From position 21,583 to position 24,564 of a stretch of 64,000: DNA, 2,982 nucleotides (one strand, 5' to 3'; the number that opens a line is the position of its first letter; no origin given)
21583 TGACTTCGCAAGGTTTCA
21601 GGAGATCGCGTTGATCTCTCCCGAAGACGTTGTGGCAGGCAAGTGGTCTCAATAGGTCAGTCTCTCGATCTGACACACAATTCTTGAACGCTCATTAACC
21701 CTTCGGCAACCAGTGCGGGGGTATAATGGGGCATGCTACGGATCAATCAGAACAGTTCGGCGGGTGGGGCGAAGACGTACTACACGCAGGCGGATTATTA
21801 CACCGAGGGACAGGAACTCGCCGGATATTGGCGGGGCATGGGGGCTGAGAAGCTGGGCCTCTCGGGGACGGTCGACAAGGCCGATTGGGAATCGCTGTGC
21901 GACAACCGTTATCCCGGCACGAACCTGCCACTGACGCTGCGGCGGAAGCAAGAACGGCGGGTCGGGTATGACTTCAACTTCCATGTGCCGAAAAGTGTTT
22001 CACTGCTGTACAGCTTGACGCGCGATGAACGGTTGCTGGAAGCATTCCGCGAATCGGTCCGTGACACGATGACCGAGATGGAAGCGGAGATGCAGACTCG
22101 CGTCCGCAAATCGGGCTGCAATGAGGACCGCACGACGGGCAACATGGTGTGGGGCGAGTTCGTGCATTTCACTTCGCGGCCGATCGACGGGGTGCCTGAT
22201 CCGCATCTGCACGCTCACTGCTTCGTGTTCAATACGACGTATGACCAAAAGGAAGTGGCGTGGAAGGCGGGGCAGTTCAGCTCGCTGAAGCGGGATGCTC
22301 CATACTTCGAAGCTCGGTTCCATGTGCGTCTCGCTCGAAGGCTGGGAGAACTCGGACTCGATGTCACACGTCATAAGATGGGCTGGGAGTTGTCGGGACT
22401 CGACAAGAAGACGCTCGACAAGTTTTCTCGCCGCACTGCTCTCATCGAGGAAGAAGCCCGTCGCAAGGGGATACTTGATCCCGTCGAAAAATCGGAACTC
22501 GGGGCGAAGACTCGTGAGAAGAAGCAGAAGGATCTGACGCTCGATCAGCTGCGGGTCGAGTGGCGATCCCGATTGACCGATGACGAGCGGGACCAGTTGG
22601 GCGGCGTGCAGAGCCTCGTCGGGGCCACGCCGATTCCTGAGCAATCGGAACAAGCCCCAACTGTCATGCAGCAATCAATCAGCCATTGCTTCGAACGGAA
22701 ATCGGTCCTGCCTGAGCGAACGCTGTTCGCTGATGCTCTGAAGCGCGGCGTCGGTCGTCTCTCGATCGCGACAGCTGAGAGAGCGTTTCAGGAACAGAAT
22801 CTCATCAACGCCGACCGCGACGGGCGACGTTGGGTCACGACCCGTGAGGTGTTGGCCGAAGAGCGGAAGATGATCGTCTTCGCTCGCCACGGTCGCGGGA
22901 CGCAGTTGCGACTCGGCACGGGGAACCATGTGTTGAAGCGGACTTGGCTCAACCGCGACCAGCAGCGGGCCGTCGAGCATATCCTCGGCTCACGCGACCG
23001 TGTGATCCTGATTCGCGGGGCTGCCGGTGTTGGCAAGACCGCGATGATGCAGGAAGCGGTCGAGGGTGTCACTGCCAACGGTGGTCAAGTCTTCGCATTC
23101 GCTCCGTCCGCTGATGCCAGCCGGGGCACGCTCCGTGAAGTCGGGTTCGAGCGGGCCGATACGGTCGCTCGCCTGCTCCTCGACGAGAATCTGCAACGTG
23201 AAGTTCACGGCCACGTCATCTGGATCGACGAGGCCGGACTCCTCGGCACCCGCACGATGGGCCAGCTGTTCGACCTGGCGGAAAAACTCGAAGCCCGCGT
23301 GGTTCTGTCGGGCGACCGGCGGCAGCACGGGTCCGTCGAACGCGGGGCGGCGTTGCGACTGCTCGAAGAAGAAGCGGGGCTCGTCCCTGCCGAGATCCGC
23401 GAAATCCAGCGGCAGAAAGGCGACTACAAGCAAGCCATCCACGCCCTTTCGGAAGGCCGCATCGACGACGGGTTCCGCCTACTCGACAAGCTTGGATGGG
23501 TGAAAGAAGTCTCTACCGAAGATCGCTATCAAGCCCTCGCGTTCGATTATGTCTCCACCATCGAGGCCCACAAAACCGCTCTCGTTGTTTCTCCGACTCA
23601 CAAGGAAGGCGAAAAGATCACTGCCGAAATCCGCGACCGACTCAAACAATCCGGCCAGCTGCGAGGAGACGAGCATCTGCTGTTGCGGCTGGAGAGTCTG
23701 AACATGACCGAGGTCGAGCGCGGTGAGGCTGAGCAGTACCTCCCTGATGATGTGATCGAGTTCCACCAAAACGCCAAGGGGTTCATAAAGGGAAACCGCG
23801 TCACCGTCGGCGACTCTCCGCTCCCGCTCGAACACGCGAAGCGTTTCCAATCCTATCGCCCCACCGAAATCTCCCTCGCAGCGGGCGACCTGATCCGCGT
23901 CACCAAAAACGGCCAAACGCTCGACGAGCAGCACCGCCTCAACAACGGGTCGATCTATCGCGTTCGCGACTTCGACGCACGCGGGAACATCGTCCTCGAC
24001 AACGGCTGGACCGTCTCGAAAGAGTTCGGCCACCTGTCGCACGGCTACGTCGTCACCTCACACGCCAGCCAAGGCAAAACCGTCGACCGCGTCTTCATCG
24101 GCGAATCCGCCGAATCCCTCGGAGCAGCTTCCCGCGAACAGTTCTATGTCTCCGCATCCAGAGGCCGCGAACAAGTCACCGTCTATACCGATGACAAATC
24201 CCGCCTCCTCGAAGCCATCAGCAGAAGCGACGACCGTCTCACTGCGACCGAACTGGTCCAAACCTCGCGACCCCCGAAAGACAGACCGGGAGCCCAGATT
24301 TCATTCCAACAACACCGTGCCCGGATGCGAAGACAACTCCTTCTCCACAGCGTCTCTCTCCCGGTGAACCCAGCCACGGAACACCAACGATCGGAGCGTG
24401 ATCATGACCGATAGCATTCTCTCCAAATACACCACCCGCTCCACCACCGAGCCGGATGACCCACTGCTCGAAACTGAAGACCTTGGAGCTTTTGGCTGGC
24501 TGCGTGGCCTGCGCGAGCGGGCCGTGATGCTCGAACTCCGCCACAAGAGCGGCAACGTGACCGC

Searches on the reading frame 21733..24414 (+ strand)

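Call 19: search_protein_families(library=pfam, proteins=[window:21733-24414:+], max_evalue=0.001)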
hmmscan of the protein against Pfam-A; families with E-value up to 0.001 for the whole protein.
window:21733-24414:+ (893 aa): 8 families
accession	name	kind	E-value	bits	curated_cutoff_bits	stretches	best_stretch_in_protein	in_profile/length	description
PF08751.17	TrwC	-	3.5e-67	227.4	25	1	10-282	1-284/286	TrwC relaxase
PF13604.12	AAA_30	-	4e-45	154.3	27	1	406-594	2-190/191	AAA domain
PF01443.25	Viral_helicase1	-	4.5e-12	46.7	21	1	425-537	1-102/228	Viral superfamily 1 RNA helicase core domain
PF13245.12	AAA_19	-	3.3e-10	40.7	25.1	1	410-535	1-132/134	AAA domain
PF22232.2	TraI_hel_assoc_N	-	6.3e-06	27.2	27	1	433-527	5-99/99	TraI helicase-associated ssDNA bd, N-terminal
PF13538.12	UvrD_C_2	-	7.1e-06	26.2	27.4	1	770-818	1-52/52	UvrD-like helicase C-terminal domain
PF25199.1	nSTAND_NTPase5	-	9e-05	22.8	34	1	400-470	14-90/145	Novel STAND NTPase 5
PF00270.35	DEAD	-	0.00086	19.5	26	0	408-459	2-54/167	DEAD/DEAH box helicase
